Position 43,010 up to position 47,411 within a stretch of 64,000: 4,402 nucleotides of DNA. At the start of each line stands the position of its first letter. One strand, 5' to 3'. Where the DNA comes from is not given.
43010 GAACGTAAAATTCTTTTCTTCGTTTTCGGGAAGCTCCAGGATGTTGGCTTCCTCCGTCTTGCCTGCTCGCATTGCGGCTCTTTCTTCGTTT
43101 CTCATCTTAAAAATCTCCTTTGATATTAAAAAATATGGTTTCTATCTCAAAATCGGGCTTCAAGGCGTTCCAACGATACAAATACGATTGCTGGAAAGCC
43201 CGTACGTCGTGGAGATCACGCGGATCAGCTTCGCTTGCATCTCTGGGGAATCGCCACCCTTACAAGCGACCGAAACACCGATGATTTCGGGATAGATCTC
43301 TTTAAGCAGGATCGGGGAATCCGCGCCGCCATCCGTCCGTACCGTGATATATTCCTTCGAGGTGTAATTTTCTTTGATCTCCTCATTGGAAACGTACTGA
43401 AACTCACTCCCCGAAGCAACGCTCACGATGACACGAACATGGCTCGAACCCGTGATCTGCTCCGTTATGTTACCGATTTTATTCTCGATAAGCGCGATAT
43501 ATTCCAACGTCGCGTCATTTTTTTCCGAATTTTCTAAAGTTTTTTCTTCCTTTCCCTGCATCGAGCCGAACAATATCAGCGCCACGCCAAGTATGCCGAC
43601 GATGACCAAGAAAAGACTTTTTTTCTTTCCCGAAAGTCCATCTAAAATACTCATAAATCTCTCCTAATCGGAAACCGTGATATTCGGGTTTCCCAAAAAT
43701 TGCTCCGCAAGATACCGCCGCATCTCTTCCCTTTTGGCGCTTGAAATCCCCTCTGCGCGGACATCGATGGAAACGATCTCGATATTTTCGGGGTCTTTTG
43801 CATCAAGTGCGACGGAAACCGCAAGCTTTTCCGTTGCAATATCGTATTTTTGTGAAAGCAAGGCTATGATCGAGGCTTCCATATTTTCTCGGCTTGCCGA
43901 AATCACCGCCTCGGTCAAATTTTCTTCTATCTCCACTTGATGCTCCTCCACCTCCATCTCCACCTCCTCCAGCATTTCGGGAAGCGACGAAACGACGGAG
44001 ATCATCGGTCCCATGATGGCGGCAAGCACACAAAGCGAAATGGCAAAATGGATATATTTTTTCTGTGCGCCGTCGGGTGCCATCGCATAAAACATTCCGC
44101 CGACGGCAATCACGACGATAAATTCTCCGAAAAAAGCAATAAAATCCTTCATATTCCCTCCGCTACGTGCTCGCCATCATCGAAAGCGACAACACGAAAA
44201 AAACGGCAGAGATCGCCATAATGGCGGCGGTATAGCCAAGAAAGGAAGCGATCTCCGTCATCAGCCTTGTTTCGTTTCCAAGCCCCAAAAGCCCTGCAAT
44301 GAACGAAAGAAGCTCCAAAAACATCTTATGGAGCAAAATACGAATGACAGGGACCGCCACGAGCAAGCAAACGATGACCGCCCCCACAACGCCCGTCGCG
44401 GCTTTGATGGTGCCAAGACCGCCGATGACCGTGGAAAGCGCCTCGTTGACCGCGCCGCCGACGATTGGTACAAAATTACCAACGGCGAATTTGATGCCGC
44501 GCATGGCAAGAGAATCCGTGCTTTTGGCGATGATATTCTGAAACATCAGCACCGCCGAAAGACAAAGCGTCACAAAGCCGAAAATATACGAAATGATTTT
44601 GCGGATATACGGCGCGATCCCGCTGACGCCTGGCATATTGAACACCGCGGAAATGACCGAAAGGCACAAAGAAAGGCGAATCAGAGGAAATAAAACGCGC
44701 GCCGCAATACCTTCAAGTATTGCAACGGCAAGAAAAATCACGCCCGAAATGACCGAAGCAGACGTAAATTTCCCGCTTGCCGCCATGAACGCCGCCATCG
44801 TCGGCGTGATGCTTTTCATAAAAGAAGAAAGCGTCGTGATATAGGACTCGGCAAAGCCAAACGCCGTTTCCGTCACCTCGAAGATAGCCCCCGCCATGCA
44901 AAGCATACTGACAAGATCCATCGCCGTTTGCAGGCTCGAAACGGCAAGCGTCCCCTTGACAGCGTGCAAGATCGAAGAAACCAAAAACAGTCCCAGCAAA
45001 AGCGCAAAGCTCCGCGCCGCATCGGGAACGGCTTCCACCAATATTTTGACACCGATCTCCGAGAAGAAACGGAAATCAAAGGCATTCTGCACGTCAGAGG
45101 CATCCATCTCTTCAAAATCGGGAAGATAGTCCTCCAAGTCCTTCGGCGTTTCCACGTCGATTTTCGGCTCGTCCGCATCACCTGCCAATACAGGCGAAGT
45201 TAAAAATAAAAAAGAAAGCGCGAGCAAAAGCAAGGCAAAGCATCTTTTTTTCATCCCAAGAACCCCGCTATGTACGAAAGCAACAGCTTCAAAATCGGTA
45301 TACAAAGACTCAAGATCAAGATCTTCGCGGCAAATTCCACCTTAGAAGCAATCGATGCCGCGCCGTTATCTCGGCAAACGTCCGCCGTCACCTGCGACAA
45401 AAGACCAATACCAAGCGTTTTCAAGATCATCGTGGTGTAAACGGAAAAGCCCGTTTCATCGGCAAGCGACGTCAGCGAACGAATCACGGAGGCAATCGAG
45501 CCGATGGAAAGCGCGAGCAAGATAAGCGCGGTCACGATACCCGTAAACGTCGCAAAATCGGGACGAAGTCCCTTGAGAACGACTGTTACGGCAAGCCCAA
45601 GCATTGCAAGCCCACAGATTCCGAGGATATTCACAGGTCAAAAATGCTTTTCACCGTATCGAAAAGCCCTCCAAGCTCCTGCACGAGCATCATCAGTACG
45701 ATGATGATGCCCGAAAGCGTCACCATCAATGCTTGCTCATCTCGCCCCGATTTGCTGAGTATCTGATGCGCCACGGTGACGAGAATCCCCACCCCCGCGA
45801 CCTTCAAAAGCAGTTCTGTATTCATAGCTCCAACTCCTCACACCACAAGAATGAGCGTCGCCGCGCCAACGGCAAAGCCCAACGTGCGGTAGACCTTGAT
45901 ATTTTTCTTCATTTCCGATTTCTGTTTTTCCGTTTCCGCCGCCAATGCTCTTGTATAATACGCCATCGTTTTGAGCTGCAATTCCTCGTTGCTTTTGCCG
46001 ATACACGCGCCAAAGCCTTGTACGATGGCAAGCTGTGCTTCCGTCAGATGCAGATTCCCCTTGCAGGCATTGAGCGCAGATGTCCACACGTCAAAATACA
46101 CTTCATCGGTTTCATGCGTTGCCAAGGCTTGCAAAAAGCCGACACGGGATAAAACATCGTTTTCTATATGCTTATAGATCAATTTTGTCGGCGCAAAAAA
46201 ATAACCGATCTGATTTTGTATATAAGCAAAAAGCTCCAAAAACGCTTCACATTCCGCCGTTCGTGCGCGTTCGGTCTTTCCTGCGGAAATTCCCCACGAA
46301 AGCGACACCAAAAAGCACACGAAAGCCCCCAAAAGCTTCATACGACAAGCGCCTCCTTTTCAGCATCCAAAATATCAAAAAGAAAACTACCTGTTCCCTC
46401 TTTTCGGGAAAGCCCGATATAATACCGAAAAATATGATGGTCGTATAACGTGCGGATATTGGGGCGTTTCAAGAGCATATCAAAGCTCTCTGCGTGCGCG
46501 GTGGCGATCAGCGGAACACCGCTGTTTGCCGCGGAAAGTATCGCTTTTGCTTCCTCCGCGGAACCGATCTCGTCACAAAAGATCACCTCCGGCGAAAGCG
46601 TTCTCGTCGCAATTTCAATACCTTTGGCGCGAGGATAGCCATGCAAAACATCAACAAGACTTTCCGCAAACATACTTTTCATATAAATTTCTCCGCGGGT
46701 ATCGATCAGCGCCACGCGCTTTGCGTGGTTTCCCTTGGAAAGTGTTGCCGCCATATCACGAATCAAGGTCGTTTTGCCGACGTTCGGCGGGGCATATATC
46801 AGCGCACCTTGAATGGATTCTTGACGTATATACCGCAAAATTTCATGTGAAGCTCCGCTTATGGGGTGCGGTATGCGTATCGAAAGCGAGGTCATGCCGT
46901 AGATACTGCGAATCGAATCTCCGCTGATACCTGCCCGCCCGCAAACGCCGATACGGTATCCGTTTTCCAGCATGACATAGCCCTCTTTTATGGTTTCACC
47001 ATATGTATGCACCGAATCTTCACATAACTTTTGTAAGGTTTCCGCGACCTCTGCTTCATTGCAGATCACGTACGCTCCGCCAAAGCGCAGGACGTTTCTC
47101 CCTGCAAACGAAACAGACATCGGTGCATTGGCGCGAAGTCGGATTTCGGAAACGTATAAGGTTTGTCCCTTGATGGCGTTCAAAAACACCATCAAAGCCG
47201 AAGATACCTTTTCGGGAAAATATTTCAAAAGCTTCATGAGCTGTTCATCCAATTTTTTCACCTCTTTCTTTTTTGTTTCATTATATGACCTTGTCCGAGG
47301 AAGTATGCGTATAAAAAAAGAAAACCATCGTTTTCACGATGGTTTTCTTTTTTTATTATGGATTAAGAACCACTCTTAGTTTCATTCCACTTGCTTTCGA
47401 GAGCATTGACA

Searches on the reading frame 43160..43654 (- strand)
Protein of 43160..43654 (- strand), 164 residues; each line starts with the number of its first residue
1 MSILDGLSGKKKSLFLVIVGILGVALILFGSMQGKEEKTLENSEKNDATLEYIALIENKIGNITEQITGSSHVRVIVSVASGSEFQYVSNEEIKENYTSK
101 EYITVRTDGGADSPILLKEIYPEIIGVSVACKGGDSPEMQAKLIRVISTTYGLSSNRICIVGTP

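Call 67: search_protein_families(library=ncbifam, proteins=[window:43160-43654:-], max_evalue=0.00001)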
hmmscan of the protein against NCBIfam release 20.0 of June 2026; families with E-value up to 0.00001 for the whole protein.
window:43160-43654:- (164 aa): 1 family
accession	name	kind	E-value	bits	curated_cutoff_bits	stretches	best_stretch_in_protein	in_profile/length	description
TIGR02830.1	spore_III_AG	equivalog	2.2e-15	56.6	147.7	1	93-161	116-183/186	stage III sporulation protein AG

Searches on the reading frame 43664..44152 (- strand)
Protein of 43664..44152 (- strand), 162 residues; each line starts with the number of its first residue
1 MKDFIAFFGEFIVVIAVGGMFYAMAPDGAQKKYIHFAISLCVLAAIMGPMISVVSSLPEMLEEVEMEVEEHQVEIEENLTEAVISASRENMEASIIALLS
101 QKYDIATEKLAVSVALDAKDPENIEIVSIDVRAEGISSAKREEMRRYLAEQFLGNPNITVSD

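Call 67: search_protein_families(library=ncbifam, proteins=[window:43664-44152:-], max_evalue=0.00001)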
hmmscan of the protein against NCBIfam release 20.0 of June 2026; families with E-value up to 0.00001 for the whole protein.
window:43664-44152:- (162 aa): 1 family
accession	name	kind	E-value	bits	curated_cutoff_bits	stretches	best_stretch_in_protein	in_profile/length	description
TIGR02896.1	spore_III_AF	equivalog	3.6e-06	27.3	61.3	0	12-83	11-83/106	stage III sporulation protein AF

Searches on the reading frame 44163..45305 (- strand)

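Call 67: search_protein_families(library=ncbifam, proteins=[window:44163-45305:-], max_evalue=0.00001)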
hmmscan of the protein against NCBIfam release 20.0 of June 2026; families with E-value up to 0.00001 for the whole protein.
window:44163-45305:- (380 aa): 1 family
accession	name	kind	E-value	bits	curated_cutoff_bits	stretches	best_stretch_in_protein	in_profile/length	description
TIGR02829.1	spore_III_AE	equivalog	3.1e-32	112.2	247.45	1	86-379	86-379/381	stage III sporulation protein AE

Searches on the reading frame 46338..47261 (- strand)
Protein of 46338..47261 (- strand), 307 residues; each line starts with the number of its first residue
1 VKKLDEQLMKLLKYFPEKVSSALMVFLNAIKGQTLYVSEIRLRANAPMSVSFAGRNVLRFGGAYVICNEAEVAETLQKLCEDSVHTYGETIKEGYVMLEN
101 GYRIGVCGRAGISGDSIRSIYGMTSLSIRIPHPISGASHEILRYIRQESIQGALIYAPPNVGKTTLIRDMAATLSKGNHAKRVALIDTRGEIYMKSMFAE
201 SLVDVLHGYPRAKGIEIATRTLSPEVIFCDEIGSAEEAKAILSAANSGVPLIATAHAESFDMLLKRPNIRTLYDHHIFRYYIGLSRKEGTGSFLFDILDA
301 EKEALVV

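Call 67: search_protein_families(library=ncbifam, proteins=[window:46338-47261:-], max_evalue=0.00001)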
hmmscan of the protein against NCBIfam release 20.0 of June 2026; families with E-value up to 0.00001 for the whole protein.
window:46338-47261:- (307 aa): 2 families
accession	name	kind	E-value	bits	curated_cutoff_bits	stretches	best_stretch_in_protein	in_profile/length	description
TIGR02858.1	spore_III_AA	equivalog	1.5e-62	211.4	281.3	1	39-292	2-265/272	stage III sporulation protein AA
NF041000.1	ATPase_ComGA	equivalog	1.6e-06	27.3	300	1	152-266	129-241/267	competence type IV pilus ATPase ComGA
